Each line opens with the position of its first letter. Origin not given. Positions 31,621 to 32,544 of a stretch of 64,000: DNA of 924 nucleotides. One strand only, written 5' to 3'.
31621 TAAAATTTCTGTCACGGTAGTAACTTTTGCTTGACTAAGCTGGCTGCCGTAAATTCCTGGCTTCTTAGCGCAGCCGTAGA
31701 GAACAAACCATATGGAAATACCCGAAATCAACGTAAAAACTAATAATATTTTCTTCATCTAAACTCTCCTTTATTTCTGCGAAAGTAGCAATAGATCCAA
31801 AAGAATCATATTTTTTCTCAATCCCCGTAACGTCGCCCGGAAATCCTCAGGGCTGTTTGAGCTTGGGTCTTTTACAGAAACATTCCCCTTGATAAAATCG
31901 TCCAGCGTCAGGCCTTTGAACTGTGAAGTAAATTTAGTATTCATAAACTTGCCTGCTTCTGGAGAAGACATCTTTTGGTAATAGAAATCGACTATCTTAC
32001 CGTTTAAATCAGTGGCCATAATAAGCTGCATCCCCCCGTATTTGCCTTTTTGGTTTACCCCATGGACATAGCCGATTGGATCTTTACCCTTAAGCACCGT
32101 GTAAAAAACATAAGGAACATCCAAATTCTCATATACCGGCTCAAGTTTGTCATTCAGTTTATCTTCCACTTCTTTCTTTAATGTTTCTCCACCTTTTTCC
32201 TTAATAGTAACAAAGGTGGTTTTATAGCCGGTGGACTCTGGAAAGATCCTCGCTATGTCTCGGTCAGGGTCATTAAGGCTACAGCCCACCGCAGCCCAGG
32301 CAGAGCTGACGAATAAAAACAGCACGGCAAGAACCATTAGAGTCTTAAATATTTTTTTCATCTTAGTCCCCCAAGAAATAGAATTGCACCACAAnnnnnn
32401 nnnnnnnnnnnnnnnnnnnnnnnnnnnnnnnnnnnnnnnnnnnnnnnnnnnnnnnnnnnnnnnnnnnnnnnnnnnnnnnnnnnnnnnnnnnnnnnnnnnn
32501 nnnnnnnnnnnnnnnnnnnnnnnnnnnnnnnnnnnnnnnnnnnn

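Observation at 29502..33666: MacB/FtsX-type ABC exporter with non-canonical accessory set (BOF-like lipoprotein, periplasmic protein, beta-barrel) under a CsoR/RcnR-family repressor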

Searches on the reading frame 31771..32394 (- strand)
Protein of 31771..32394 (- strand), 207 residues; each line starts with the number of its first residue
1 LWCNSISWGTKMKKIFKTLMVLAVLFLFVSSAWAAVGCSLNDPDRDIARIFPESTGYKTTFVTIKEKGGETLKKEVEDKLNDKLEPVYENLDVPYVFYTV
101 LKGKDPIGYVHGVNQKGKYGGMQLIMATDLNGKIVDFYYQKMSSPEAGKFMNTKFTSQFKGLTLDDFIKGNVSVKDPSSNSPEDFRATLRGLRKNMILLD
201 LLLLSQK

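Call 3: search_protein_families(library=pfam, proteins=[window:31771-32394:-], max_evalue=0.1)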
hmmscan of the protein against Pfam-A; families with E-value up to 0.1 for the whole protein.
window:31771-32394:- (207 aa): 0 families

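Call 4: search_protein_families(library=ncbifam, proteins=[window:31771-32394:-], max_evalue=0.1)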
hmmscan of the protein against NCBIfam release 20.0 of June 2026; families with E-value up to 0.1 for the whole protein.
window:31771-32394:- (207 aa): 2 families
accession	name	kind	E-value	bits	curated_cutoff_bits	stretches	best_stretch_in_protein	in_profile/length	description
NF005991.0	PRK08115.1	equivalog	0.0044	15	854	1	110-157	254-301/858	vitamin B12-dependent ribonucleotide reductase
TIGR01947.1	rnfG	subfamily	0.0095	16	102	1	78-175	49-155/187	RnfABCDGE type electron transport complex subunit G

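Call 5: find_homologous_proteins(query=window:31771-32394:-, max_evalue=0.001)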
Query window:31771-32394:- (207 aa): 1936 proteins with E <= 0.001 among 2202 candidates; the best 120 are listed.
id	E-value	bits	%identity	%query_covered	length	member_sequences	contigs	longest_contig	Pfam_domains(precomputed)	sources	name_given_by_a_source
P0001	9.1e-125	432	100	95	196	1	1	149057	-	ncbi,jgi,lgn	ncbi:MAG: hypothetical protein ABSE81_01690 [Candidatus Omnitrophota bacterium]|jgi:hypothetical pro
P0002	4.2e-117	407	92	95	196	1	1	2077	-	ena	-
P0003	3.0e-116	404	93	95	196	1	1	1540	-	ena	-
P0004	3.0e-116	404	92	95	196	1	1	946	-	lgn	-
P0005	2.5e-115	401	92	95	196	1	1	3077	-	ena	-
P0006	3.1e-114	398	91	95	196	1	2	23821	-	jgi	jgi:hypothetical protein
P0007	5.7e-114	397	91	95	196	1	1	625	-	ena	-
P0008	7.9e-114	396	90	95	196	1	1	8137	-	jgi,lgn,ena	-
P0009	3.2e-113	394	89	95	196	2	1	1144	-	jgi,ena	-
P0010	9.2e-113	393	90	94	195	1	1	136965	-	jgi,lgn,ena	-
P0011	1.4e-112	392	88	95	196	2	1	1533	-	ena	-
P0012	2.3e-112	392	89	95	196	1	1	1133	-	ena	-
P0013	9.1e-112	390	88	95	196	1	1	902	-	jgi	jgi:hypothetical protein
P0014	1.8e-111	389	88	95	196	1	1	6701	-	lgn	-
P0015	3.0e-111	388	88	95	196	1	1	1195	-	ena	-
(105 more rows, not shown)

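Call 8: find_related_loci(query=A1, collection=genome_contigs, flank=6000)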
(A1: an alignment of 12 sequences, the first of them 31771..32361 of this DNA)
Query A1 (196 aa) in genome_contigs; peptide patterns used: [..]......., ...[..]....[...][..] (x = any residue, [..] = any of these).
425 stretches matched a pattern; 393 encode a relative of the query (tblastn E <= 1e-3); the best 80 are kept; 80 distinct loci.
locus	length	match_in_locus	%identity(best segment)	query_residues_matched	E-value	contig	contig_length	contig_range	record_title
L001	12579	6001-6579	79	1-193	6e-105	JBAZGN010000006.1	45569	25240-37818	MAG: Candidatus Omnitrophota bacterium isolate SO_2017_LW3_46 NODE_1768_length_45569_cov_4.283482_LW162_2017, whole geno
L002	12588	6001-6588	76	1-196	5e-104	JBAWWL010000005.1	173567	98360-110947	MAG: Candidatus Omnitrophota bacterium isolate ELA036 MAG036_5, whole genome shotgun sequence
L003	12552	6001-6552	79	1-184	1e-102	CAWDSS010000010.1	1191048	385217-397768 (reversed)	MAG: Candidatus Omnitrophota bacterium isolate MFD03726.bin.2.139 genome assembly, contig: contig_50884, whole genome sh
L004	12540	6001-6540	82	1-180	1e-101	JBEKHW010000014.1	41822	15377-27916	MAG: Candidatus Omnitrophota bacterium isolate SPRUCE 286 SPRUCE_286_14, whole genome shotgun sequence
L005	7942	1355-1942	73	1-196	3e-101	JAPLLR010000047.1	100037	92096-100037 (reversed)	MAG: Candidatus Omnitrophota bacterium isolate LacPavin_0920_SED3_MAG_45_14 LacPavin_0920_SED3_scaffold_1047587, whole g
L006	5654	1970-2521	70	12-195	4e-88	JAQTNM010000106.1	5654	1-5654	MAG: Candidatus Omnitrophota bacterium isolate STA_64 NODE_34598_length_5654_cov_2.314999_Sandtown_A, whole genome shotg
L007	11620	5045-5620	64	1-192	6e-86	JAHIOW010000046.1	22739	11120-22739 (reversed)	MAG: Candidatus Omnitrophota bacterium isolate KR13_S3.mb.28 KR13_S3.mb.28_k141_374233, whole genome shotgun sequence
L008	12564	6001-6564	66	2-193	8e-85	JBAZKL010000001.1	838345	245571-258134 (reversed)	MAG: Candidatus Omnitrophota bacterium isolate SO_2017_LW4_142 scaffold_10_c1_LW137-91_2017, whole genome shotgun sequen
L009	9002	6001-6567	65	9-195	9e-84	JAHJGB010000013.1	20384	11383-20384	MAG: Candidatus Omnitrophota bacterium isolate Modern_marine_glass_biofilm.mb.50 Modern_marine_glas.mb.50_k141_58908, wh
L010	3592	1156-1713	66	8-193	3e-84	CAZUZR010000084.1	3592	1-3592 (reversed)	MAG TPA_asm: uncultured Planctomycetia bacterium isolate binchicken_co266_232 genome assembly, contig: NODE_68649_length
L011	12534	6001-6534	71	11-188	2e-83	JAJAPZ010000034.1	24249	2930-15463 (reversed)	MAG: Candidatus Obscuribacterium magneticum isolate DUR003 NODE_34_length_24249, whole genome shotgun sequence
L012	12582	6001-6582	64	1-196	7e-83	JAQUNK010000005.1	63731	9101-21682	MAG: Candidatus Omnitrophota bacterium isolate STD1_176 NODE_890_length_63731_cov_6.891453_Sandtown_D1, whole genome sho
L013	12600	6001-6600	61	4-192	8e-80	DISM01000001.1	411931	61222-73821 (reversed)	MAG TPA_asm: Candidatus Omnitrophica bacterium UBA6210 UBA6210_contig_1103, whole genome shotgun sequence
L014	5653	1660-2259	61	4-192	8e-80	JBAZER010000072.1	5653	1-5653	MAG: Candidatus Omnitrophota bacterium isolate SO_2017_LW3_130 NODE_51852_length_5653_cov_1.081252_LW162_2017, whole gen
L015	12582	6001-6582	62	4-196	2e-79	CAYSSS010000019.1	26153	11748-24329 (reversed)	MAG TPA_asm: uncultured Planctomycetia bacterium isolate SRP178699_co1_483 genome assembly, contig: NODE_2081_length_261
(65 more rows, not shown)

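Call 18: predict_structure(alignment_id=A2)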
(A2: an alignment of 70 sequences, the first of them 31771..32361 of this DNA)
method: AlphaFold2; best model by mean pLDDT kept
length: 196 residues; sequences in the alignment: 70
mean_pLDDT: 91.7   pTM: 0.82
mean pLDDT of the five models: 91.7, 91.1, 90.1, 87.4, 86.2
residues with pLDDT >= 90: 160; 70-90: 20; 50-70: 14; < 50: 2
segments of 3 or more residues with pLDDT < 50: none
pLDDT, mean of each block of 10 residues (from residue 1): 76 68 70 97 97 94 96 89 96 97 94 97 97 97 98 96 95 97 97 79
secondary structure, 60 per line:
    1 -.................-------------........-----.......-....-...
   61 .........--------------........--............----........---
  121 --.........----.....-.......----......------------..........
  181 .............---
elements in order: H2-18 H32-39 E45-51 H53-56 H58-69 E84-91 E94-105 E110-117 E123-131 H136-140 H142-148 H153-158 H171-193

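Call 21: fold_search(model_id=the predicted structure, library=pdb)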
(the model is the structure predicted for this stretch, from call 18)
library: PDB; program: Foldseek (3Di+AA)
matches with E <= 10: 350; with E <= 0.001: 12
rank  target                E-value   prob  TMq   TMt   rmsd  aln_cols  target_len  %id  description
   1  7zc6_G                9.0e-05  1.00  0.55  0.58   8.4       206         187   16  Na+ - translocating ferredoxin: NAD+ reductase (Rnf) of C. tetanomorphum (released 2022-09-28)
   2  9eri_G                1.1e-04  1.00  0.53  0.51   9.4       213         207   13  Cryo-EM structure of sodium pumping Rnf complex from Acetobacterium woodii bound to NADH (released 2025-03-05)
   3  9u5g_C                1.5e-04  1.00  0.46  0.36  11.0       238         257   14  Cryo-EM structure of Na+-translocating NADH-ubiquinone oxidoreductase NqrC-T225Y mutant from Vibrio cholerae (released 2025-06-25)
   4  8a1y_C                1.8e-04  1.00  0.49  0.39  10.4       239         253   15  Sodium pumping NADH-quinone oxidoreductase with inhibitor HQNO (released 2023-06-14)
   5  7xk3_C                2.1e-04  1.00  0.49  0.39   9.1       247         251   15  Cryo-EM structure of Na+-pumping NADH-ubiquinone oxidoreductase from Vibrio cholerae, state 1 (released 2022-07-20)
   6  8a1u_C                2.8e-04  1.00  0.48  0.39   8.8       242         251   14  Sodium pumping NADH-quinone oxidoreductase with substrates NADH and Q2 (released 2023-09-20)
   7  8a1t_C                3.0e-04  1.00  0.49  0.40   9.6       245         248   14  Sodium pumping NADH-quinone oxidoreductase (released 2023-06-14)
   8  8evu_C                3.8e-04  1.00  0.48  0.39   9.3       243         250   14  Cryo EM structure of Vibrio cholerae NQR (released 2022-11-16)
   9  4xhf_B                6.1e-04  1.00  0.55  0.49   7.6       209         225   14  Crystal structure of Shewanella oneidensis NqrC (released 2015-12-16)
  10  8rb8_G                7.3e-04  1.00  0.45  0.46  12.8       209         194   14  Cryo-EM structure of the NADH:ferredoxin oxidoreductase RNF from Azotobacter vinelandii, purified with 2-ME/TCEP, NADH (released 2024-06-26)
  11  8ahx_G                9.2e-04  1.00  0.44  0.44   3.1       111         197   17  Cryo-EM structure of the nitrogen-fixation associated NADH:ferredoxin oxidoreductase RNF from Azotobacter vinelandii (released 2023-11-01)
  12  8rb9_G                9.2e-04  1.00  0.45  0.45  12.8       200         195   14  Cryo-EM structure of the NADH:ferredoxin oxidoreductase RNF from Azotobacter vinelandii, NADH added (released 2024-06-26)
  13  8ad0_C                1.0e-03  1.00  0.47  0.38   9.8       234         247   14  X-ray structure of Na+-NQR from Vibrio cholerae in different conformation at 3.1 A (released 2023-07-12)
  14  4xhf_A                1.2e-03  1.00  0.53  0.47  11.9       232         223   15  Crystal structure of Shewanella oneidensis NqrC (released 2015-12-16)
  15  4xhf_D                1.6e-03  1.00  0.53  0.49   7.5       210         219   15  Crystal structure of Shewanella oneidensis NqrC (released 2015-12-16)
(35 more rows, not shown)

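Call 22: search_solved_structures(query=A2, max_evalue=10, show_alignments=3)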
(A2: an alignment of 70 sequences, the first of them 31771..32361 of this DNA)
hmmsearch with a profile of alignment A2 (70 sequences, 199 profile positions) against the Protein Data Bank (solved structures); distinct sequences matched with E-value up to 10: 1.
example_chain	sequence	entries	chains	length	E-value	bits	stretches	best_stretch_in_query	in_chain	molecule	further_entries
6zm8_A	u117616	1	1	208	1.9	11.2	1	131-170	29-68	muramidase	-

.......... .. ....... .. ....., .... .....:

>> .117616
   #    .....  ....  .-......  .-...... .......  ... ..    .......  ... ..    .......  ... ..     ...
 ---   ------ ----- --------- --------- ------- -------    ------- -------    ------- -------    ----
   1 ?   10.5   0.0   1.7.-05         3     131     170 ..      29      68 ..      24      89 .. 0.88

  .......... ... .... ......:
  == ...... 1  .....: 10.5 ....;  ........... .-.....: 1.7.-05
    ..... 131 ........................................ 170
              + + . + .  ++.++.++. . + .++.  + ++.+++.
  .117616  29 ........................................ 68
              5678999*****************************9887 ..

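Call 45: search_protein_families(library=pfam, alignment_id=A3, max_evalue=0.00001)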
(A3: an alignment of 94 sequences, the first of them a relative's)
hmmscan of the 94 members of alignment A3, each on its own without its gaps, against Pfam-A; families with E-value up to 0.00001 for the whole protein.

A. member 1, L001:3238-4008:+ (257 aa): 0 families

B. families by the number of members that match (of 94 scanned): 106 families (the first 25 are shown)
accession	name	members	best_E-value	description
PF01077.27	NIR_SIR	4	1.1e-50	Nitrite and sulphite reductase 4Fe-4S domain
PF03460.22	NIR_SIR_ferr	4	6.2e-41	Nitrite/Sulfite reductase ferredoxin-like half domain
PF04945.19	YHS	4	4.1e-11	YHS domain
PF00202.27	Aminotran_3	3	1.3e-73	Aminotransferase class-III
PF07021.18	MetW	3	2.4e-68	Methionine biosynthesis protein MetW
PF07992.20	Pyr_redox_2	3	3.2e-35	Pyridine nucleotide-disulphide oxidoreductase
PF00005.33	ABC_tran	3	4.1e-32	ABC transporter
PF01946.23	Thi4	2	2.8e-84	Thi4 family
PF00291.31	PALP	2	4.5e-75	Pyridoxal-phosphate dependent enzyme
PF00535.33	Glycos_transf_2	2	2.1e-23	Glycosyl transferase family 2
PF00578.27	AhpC-TSA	2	3.6e-23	AhpC/TSA family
PF13641.12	Glyco_tranf_2_3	2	6.8e-20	Glycosyltransferase like family 2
PF08534.16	Redoxin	2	5.9e-17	Redoxin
PF13847.12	Methyltransf_31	2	8.6e-13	Methyltransferase domain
PF04055.27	Radical_SAM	2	2.9e-12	Radical SAM superfamily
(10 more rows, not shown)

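Call 55: search_protein_representatives(alignment_id=A4)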
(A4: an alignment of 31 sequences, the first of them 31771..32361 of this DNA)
Query: 31 sequences, 201 profile positions. Proteins with E-value up to 0.001 (for the whole library): 447; up to 1e-10: 186; up to 1e-30: 66. The best 150 are listed.
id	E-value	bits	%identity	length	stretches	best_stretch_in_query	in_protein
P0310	1.3e-84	299.0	-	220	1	9-196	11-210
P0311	4.5e-78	277.7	-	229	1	7-194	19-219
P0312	5.3e-77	274.2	-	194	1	15-198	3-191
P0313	2.1e-74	265.7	-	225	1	7-196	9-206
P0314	9.2e-71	253.8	-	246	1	9-198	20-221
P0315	5.2e-69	248.1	-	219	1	12-197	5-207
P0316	3.5e-68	245.4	-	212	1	13-197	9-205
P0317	8.5e-64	231.1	-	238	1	5-196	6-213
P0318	2.2e-61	223.2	-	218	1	8-198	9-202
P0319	1.1e-59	217.6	-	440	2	7-198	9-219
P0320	1.9e-54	200.6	-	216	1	7-198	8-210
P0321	6.5e-54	198.8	-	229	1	61-199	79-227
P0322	1.1e-53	198.1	-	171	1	7-137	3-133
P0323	8.8e-53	195.1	-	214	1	12-198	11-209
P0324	1.6e-52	194.3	-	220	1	10-195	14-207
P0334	4.4e-43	163.4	-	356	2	3-199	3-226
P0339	5.4e-38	146.8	-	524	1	7-192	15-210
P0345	3.0e-36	141.1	-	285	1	9-193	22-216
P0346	3.9e-36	140.8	-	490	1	8-187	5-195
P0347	3.9e-36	140.7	-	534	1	9-192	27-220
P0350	1.2e-35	139.2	-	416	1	56-182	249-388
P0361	4.3e-33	130.8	-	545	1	7-190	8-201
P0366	1.5e-32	129.1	-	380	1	9-194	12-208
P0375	6.9e-31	123.6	-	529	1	10-190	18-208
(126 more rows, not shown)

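Call 56: search_protein_families(library=pfam, proteins=[P0339, P0347, P0361, P0346, P0375, P0350, P0366, P0334, P0319, P0345], max_evalue=0.01)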
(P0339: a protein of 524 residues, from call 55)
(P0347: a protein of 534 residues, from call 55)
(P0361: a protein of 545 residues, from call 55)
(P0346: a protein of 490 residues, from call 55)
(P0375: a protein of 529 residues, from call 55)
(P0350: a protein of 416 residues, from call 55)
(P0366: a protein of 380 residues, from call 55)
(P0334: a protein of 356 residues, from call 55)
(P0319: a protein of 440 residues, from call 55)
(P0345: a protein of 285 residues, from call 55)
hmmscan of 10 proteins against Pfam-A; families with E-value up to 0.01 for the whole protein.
P0339 (524 aa): 1 family
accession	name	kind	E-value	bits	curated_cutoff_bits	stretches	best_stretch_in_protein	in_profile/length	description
PF11376.13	DUF3179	-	7.6e-06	26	27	1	243-388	8-148/292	Protein of unknown function (DUF3179)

P0347 (534 aa): 1 family
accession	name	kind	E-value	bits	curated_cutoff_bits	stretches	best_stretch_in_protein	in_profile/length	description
PF11376.13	DUF3179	-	1.7e-27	97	27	1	251-527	6-290/292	Protein of unknown function (DUF3179)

P0361 (545 aa): 1 family
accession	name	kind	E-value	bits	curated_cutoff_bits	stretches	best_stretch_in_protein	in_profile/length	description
PF11376.13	DUF3179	-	4.4e-15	56.3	27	1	239-508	11-279/292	Protein of unknown function (DUF3179)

P0346 (490 aa): 1 family
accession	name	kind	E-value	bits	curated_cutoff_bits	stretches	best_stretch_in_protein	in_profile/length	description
PF11376.13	DUF3179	-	3.8e-11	43.4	27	1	240-369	16-148/292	Protein of unknown function (DUF3179)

P0375 (529 aa): 1 family
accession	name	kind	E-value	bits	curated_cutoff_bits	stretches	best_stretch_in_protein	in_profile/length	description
PF11376.13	DUF3179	-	1.2e-10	41.7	27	1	242-494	7-263/292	Protein of unknown function (DUF3179)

P0350 (416 aa): 0 families

P0366 (380 aa): 0 families

P0334 (356 aa): 0 families

P0319 (440 aa): 0 families

P0345 (285 aa): 0 families

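Call 59: find_encoding_contigs(protein=P0347, flank=6000, max_places=4)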
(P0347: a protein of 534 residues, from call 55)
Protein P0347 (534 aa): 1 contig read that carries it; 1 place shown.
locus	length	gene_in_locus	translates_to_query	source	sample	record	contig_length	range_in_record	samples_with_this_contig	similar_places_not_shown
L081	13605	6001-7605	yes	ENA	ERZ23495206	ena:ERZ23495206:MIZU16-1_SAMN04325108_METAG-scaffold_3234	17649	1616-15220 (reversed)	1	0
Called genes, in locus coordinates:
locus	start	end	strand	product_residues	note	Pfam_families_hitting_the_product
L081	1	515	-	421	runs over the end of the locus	PF13505:OMP_b-brl, PF00691:OmpA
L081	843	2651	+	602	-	PF00501:AMP-binding, PF23024:AMP-dom_DIP2-like (weak)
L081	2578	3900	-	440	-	PF01145:Band_7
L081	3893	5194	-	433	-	PF01145:Band_7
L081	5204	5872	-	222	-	-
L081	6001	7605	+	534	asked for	PF11376:DUF3179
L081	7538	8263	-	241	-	PF00005:ABC_tran, PF13191:AAA_16 (weak), PF13304:AAA_21 (faint)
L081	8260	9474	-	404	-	PF12704:MacB_PCD, PF02687:FtsX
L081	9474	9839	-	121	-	PF16267:DUF4920 (weak)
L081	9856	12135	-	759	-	PF13428:TPR_14 (faint), PF07719:TPR_2 (faint), PF01839:FG-GAP (faint), PF13517:FG-GAP_3, PF07593:UnbV_ASPIC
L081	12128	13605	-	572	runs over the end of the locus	PF01266:DAO (weak), PF01494:FAD_binding_3, PF04820:Trp_halogenase, PF07992:Pyr_redox_2 (weak), PF12831:FAD_oxidored, PF13450:NAD_binding_8 (weak), PF04820:Trp_halogenase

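Call 67: search_dna_similar(query=window:31771-32361:-, collection=plasmids, mode=protein, max_evalue=0.001, max_rows=15)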
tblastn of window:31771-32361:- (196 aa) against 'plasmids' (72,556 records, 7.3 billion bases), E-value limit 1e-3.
Records with a match: 1; places in all: 1; records where one place covers at least 80% of the query: 0.
Best place of each record, by identity: <60% 1.
By first word of the organism name: Massilia 1.
By predicted mobility (MOB-suite, as given by PLSDB): mobilizable 1.
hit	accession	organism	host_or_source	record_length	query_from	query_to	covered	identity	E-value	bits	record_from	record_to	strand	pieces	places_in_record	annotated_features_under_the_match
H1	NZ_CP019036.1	Massilia putida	Soil,wolfram mine tailing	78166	5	155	77%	32.9%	2e-15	81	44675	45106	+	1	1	hypothetical protein (x2)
